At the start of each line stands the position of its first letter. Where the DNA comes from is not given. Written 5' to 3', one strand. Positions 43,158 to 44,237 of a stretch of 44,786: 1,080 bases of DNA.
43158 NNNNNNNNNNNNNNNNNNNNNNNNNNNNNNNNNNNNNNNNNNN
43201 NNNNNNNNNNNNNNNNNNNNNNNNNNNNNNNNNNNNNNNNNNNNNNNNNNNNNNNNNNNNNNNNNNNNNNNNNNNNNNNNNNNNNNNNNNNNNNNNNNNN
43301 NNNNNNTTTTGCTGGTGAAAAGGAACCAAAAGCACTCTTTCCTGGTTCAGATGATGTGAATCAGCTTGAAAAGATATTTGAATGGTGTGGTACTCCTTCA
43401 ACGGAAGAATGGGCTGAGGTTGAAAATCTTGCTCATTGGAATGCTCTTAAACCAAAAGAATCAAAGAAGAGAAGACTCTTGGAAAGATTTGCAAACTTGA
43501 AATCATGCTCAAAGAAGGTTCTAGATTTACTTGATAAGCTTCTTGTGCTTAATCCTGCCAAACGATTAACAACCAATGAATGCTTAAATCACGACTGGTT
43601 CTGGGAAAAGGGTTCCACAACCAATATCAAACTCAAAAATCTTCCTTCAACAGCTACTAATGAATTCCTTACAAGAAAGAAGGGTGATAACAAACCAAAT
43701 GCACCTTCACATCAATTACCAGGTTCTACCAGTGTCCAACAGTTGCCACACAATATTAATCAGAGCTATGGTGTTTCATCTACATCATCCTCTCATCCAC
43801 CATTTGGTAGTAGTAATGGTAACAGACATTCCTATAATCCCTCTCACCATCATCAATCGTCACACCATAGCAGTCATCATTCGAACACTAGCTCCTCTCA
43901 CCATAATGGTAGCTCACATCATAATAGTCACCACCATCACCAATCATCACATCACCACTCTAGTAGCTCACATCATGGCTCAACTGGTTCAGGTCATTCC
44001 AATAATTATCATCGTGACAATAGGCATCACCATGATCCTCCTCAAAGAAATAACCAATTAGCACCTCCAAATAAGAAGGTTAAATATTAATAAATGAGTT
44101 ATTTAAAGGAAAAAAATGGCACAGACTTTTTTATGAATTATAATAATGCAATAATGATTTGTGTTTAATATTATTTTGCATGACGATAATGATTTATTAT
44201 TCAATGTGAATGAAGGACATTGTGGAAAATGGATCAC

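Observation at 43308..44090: CDK9-type kinase carrying its own histidine-rich tail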

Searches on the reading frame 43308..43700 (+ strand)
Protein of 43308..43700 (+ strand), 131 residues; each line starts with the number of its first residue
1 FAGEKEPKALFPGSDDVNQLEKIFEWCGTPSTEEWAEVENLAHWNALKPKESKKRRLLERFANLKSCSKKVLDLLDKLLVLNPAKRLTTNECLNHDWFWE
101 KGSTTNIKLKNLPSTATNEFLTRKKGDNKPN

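Call 7: search_solved_structures(query=window:43308-43700:+, max_evalue=0.01, show_alignments=3)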
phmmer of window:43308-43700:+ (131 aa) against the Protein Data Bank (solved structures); distinct sequences matched with E-value up to 0.01: 528 (the best 60 are shown).
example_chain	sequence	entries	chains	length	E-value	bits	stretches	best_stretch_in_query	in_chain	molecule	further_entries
4ec8_A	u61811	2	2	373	2.3e-14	56.6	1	10-112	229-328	Cyclin-dependent kinase 9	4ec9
32aw_A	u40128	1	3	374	2.4e-14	56.5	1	10-112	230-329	Cyclin-dependent kinase 9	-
3mi9_A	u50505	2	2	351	3.1e-14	56.2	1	10-108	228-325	Cell division protein kinase 9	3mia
4or5_A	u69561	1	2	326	6.1e-14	55.2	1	10-107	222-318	Cyclin-dependent kinase 9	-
8i0l_A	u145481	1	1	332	6.7e-14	55.1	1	10-107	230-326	Cyclin-dependent kinase 9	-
4bcf_A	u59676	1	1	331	6.8e-14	55.1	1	10-107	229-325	CYCLIN-DEPENDENT KINASE 9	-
3blh_A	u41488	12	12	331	6.8e-14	55.1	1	10-107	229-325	Cell division protein kinase 9 | Cyclin-dependent kinase 9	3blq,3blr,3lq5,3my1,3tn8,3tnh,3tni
5l1z_A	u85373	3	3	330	6.9e-14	55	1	10-107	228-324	Cyclin-dependent kinase 9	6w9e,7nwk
4imy_A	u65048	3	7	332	6.9e-14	55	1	10-107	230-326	Cyclin-dependent kinase 9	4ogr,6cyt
4nst_A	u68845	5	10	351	7.6e-14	54.9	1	8-99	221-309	Cyclin-dependent kinase 12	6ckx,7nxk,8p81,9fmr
9jk1_A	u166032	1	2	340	7.8e-14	54.9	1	8-99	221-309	Cyclin-dependent kinase 12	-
4cxa_A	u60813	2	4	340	7.8e-14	54.9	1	8-99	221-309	CYCLIN-DEPENDENT KINASE 12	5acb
6td3_B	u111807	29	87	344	7.8e-14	54.9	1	8-99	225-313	Cyclin-dependent kinase 12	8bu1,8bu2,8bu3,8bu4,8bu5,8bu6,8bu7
6gzh_A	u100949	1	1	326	9.2e-14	54.6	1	10-103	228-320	Cyclin-dependent kinase 9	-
6b3e_A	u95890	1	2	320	1.1e-13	54.3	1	8-98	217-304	Cyclin-dependent kinase 12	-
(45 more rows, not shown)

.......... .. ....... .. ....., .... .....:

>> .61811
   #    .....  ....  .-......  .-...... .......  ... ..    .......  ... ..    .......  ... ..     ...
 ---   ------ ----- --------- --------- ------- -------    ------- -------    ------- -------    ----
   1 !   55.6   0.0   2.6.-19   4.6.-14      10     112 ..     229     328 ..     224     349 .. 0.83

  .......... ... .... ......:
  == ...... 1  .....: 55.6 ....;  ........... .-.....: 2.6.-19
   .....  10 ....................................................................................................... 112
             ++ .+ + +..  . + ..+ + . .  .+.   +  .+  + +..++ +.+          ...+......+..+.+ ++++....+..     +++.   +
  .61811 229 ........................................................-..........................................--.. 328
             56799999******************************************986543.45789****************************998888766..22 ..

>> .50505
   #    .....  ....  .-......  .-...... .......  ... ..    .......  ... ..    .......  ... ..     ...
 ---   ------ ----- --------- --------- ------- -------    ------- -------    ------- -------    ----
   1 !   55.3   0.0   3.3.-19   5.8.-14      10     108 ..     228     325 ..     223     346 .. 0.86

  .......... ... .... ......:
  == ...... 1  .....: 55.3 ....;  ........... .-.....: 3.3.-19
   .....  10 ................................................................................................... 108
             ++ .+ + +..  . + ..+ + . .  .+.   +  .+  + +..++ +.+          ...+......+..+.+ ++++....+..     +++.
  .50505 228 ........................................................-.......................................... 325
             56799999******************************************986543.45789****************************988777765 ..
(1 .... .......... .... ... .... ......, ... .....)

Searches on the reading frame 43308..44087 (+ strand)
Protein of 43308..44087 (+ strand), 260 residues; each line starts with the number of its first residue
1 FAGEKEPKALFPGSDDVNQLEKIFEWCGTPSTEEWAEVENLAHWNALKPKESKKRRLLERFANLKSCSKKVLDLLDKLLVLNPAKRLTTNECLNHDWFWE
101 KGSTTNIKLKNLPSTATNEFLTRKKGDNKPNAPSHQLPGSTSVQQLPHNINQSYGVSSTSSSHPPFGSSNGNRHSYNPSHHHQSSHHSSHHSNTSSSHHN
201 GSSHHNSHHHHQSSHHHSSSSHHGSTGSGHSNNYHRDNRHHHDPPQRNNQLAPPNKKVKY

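Call 6: search_protein_families(library=pfam, proteins=[window:43308-44087:+], max_evalue=1)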
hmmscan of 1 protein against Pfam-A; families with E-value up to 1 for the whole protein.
window:43308-44087:+ (260 aa): 2 families
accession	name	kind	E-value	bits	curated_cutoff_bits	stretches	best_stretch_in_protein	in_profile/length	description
PF00069.31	Pkinase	-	3.8e-06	26.9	31.7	1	59-98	224-263/263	Protein kinase domain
PF19343.5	HAM1_N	-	0.091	11.5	27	1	35-78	352-394/630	HAM1-like, N-terminal domain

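Call 8: find_homologous_proteins(query=window:43308-44087:+, max_evalue=0.00001)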
Query window:43308-44087:+ (260 aa): 3 proteins with E <= 0.00001 among 392 candidates.
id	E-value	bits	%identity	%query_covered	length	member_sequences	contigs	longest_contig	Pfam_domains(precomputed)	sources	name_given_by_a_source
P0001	1.4e-169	581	100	100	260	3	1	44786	PF00069.32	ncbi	ncbi:cell cycle dependent kinase C, partial [Naegleria gruberi]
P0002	3.1e-55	206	47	100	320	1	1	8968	PF00069.32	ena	-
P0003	4.0e-54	202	68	54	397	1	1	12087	PF00069.32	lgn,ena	-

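Call 11: find_encoding_contigs(protein=P0003, flank=6000, max_places=4)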
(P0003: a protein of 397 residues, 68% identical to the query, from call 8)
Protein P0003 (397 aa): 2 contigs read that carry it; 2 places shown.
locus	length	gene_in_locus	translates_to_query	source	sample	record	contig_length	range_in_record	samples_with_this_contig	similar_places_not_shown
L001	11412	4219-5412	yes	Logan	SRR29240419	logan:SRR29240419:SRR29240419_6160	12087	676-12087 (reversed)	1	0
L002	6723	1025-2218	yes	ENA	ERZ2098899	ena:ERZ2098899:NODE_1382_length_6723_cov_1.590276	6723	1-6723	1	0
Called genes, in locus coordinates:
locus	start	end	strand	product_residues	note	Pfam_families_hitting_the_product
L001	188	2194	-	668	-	PF01302:CAP_GLY, PF12799:LRR_4 (faint), PF23598:LRR_14 (faint), PF13855:LRR_8 (weak), PF14580:LRR_9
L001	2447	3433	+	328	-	-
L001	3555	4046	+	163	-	PF00069:Pkinase, PF07714:PK_Tyr_Ser-Thr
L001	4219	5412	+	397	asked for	PF00069:Pkinase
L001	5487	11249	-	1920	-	-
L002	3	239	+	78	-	?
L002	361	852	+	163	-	PF00069:Pkinase, PF07714:PK_Tyr_Ser-Thr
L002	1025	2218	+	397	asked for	PF00069:Pkinase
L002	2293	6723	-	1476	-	?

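Call 12: find_encoding_contigs(protein=P0002, flank=6000, max_places=4)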
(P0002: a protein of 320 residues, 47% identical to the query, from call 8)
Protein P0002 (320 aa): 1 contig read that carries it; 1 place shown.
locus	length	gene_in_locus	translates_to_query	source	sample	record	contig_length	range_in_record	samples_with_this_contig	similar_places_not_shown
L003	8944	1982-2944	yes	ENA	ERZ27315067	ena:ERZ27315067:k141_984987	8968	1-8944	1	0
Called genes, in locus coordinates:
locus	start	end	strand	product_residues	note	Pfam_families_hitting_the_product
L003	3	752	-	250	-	?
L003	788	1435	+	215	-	-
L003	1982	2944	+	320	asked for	PF00069:Pkinase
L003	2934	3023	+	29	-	-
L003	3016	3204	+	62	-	-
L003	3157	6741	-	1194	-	PF26725:TPR_INTS8_3, PF25756:TPR_INTS8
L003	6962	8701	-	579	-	PF02878:PGM_PMM_I (weak), PF21405:AMG1_II (faint), PF21404:AMG1_III, PF00408:PGM_PMM_IV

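Call 48: list_cluster_members(proteins=[P0001, P0126, P0132, P0007, P0123, P0189, P0146])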
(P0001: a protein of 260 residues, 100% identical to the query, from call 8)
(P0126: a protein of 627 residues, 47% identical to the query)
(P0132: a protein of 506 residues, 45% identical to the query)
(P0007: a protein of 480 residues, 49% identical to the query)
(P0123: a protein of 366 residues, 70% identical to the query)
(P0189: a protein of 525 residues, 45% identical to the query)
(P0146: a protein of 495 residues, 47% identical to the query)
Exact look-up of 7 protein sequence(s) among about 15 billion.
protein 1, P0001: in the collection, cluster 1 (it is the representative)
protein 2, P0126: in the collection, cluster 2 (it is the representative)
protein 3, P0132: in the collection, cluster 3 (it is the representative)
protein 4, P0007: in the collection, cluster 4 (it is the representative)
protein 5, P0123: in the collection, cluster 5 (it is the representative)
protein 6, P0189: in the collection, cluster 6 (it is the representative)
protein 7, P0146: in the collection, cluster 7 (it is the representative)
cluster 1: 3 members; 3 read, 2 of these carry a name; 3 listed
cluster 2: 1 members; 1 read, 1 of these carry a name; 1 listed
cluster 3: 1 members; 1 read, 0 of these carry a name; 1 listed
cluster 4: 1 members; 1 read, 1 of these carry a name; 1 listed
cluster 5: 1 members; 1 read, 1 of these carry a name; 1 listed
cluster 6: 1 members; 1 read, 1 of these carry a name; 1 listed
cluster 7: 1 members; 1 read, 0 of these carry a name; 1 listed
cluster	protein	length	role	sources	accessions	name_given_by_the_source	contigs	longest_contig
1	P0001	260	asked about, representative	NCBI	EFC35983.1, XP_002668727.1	cell cycle dependent kinase C, partial [Naegleria gruberi]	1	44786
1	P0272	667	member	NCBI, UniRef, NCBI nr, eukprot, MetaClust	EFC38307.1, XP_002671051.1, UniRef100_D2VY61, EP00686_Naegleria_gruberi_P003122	predicted protein [Naegleria gruberi] | cyclin-dependent kinase n=2 Tax=Naegleria gruberi TaxID=5762 RepID=D2VY61_NAEGR | uncharacterized protein NAEGRDRAFT_53182 [Naegleria gruberi]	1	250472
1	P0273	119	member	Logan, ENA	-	-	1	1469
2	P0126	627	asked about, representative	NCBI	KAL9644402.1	hypothetical protein ABK040_013631 [Willaertia magna]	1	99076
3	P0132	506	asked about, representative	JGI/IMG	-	-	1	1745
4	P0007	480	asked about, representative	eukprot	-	gene5390-9203_t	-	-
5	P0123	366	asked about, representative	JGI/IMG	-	cyclin-dependent kinase 12/13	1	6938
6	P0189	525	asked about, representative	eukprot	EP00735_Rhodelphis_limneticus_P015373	TRINITY_DN9605_c0_g1::TRINITY_DN9605_c0_g1_i1::g.12177::m.12177 ...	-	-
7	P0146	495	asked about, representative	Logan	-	-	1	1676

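Call 51: find_encoding_contigs(protein=P0272, flank=10000, max_places=3)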
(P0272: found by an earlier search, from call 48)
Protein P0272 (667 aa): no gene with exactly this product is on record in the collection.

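Call 66: predict_structure(protein=P0272)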
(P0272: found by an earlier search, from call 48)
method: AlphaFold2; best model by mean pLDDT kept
length: 667 residues; sequences in the alignment: 1
mean_pLDDT: 34.5   pTM: 0.21
mean pLDDT of the five models: 34.5, 32.8, 32.1, 28.4, 26.8
residues with pLDDT >= 90: 0; 70-90: 0; 50-70: 17; < 50: 650
segments of 3 or more residues with pLDDT < 50: 1-134, 139-152, 155-287, 291-461, 470-475, 477-570, 573-650, 652-659, 661-667
pLDDT, mean of each block of 10 residues (from residue 1): 33 36 34 37 39 35 31 30 30 28 28 28 34 42 33 45 35 33 31 37 34 30 28 30 34 32 33 45 44 41 38 47 35 30 29 25 28 25 27 30 30 31 39 43 41 40 50 47 40 28 26 25 27 33 33 35 33 38 37 34 33 31 34 35 39 44 44
secondary structure, 60 per line:
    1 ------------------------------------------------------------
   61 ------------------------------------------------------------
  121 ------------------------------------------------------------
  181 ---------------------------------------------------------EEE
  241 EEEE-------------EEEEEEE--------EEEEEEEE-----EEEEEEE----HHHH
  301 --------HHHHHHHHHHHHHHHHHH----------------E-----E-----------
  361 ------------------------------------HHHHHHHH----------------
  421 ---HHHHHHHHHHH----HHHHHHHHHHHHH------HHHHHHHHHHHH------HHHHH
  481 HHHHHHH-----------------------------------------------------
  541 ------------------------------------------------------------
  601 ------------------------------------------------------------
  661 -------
elements in order (helices of 4 or more, strands of 3 or more residues): E238-244 E258-264 E273-280 E286-292 H297-300 H309-326 H397-404 H424-434 H439-451 H458-469 H476-487

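Call 78: predict_structure(alignment_id=A1)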
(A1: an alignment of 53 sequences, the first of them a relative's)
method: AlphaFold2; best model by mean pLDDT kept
length: 667 residues; sequences in the alignment: 53
mean_pLDDT: 66.3   pTM: 0.62
mean pLDDT of the five models: 66.3, 63.9, 63.1, 61.7, 61.6
residues with pLDDT >= 90: 233; 70-90: 79; 50-70: 51; < 50: 304
segments of 3 or more residues with pLDDT < 50: 1-52, 54-134, 142-152, 159-171, 181-197, 539-567, 570-584, 586-615, 617-634, 640-651, 653-667
pLDDT, mean of each block of 10 residues (from residue 1): 38 41 41 41 43 44 41 41 41 38 39 37 43 46 45 46 42 49 41 46 79 78 89 95 75 75 93 94 87 96 93 97 96 93 96 83 62 86 90 97 95 91 95 97 96 96 94 93 97 97 87 87 91 68 42 40 44 47 45 43 41 45 41 45 39 40 37
secondary structure, 60 per line:
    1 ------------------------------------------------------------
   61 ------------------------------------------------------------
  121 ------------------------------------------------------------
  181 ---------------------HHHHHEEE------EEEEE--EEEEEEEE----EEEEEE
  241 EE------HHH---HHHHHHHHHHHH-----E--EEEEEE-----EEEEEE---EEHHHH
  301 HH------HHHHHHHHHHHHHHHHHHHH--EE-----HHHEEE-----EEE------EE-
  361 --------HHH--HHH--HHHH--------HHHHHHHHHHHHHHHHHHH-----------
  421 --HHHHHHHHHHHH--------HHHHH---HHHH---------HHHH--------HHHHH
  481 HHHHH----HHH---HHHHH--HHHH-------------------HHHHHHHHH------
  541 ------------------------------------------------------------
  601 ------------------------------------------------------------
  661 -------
elements in order (helices of 4 or more, strands of 3 or more residues): H202-206 E207-209 E216-220 E223-230 E235-242 H255-266 E275-280 E286-291 H297-302 H309-328 E341-343 E349-351 H379-382 H391-409 H423-434 H443-447 H451-454 H464-467 H476-485 H496-500 H503-506 H526-534

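Call 80: fold_search(model_id=the predicted structure, library=pdb)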
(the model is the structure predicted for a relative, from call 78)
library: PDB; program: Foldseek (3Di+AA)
matches with E <= 10: 2000; with E <= 0.001: 2000
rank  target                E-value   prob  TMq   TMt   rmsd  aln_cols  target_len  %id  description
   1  4nst_C                1.3e-33  1.00  0.44  0.91   2.2       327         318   43  Crystal structure of human Cdk12/Cyclin K in complex with ADP-aluminum fluoride (released 2014-03-26)
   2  4nst_A                1.7e-33  1.00  0.45  0.90   2.2       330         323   43  Crystal structure of human Cdk12/Cyclin K in complex with ADP-aluminum fluoride (released 2014-03-26)
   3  5efq_A                1.9e-32  1.00  0.45  0.91   2.2       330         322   42  Crystal structure of human Cdk13/Cyclin K in complex with ADP-aluminum fluoride (released 2015-12-30)
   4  4cxa_A                2.2e-32  1.00  0.45  0.90   1.9       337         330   42  Crystal structure of the human CDK12-cyclin K complex bound to AMPPNP (released 2014-05-21)
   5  6b3e_C                2.9e-32  1.00  0.42  0.88   3.1       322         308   43  Crystal structure of human CDK12/CyclinK in complex with an inhibitor (released 2017-12-27)
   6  9jk1_A                4.6e-32  1.00  0.43  0.90   2.2       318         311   44  Crystal structure of CDK12/Cyclin K in complex with covalent inhibitor YJZ5118 (released 2025-05-07)
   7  6b3e_A                9.2e-32  1.00  0.43  0.91   2.1       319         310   44  Crystal structure of human CDK12/CyclinK in complex with an inhibitor (released 2017-12-27)
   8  7nxk_C                9.2e-32  1.00  0.43  0.89   2.3       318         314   44  Crystal structure of human Cdk12/Cyclin K in complex with the inhibitor BSJ-01-175 (released 2021-05-12)
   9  9jk1_B                3.6e-31  1.00  0.43  0.89   2.2       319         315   44  Crystal structure of CDK12/Cyclin K in complex with covalent inhibitor YJZ5118 (released 2025-05-07)
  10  6ckx_A                6.1e-31  1.00  0.41  0.92   1.8       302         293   46  Structure of CDK12/CycK in complex with a small molecule inhibitor N-(4-(1-methyl-1H-pyrazol-4-yl)phenyl)-N-((1r,4r)-4 (released 2018-08-29)
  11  7nxj_A                7.3e-31  1.00  0.42  0.83   3.2       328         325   41  Crystal structure of human Cdk13/Cyclin K in complex with the inhibitor THZ531 (released 2021-05-12)
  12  4ec8_A                2.7e-30  1.00  0.44  0.88   2.4       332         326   40  Structure of full length CDK9 in complex with cyclinT and DRB (released 2012-09-12)
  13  3blr_A                4.8e-30  1.00  0.42  0.90   2.4       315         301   40  Crystal Structure of Human CDK9/cyclinT1 in complex with Flavopiridol (released 2008-07-01)
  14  6z45_A                7.2e-30  1.00  0.44  0.90   2.1       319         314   41  CDK9-Cyclin-T1 complex bound by compound 24 (released 2020-12-23)
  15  2c4g_C                7.2e-30  1.00  0.42  0.90   2.6       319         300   39  STRUCTURE OF CDK2-CYCLIN A WITH PHA-533514 (released 2005-11-23)
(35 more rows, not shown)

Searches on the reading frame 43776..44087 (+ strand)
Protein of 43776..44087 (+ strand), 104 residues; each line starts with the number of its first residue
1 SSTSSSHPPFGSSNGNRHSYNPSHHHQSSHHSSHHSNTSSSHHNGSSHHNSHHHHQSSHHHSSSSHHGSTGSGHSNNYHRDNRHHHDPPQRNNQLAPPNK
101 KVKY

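Call 60: find_homologous_proteins(query=window:43776-44087:+, max_evalue=10)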
Query seq(104 aa): 324 candidates shared short words with the query, none scored E <= 10.
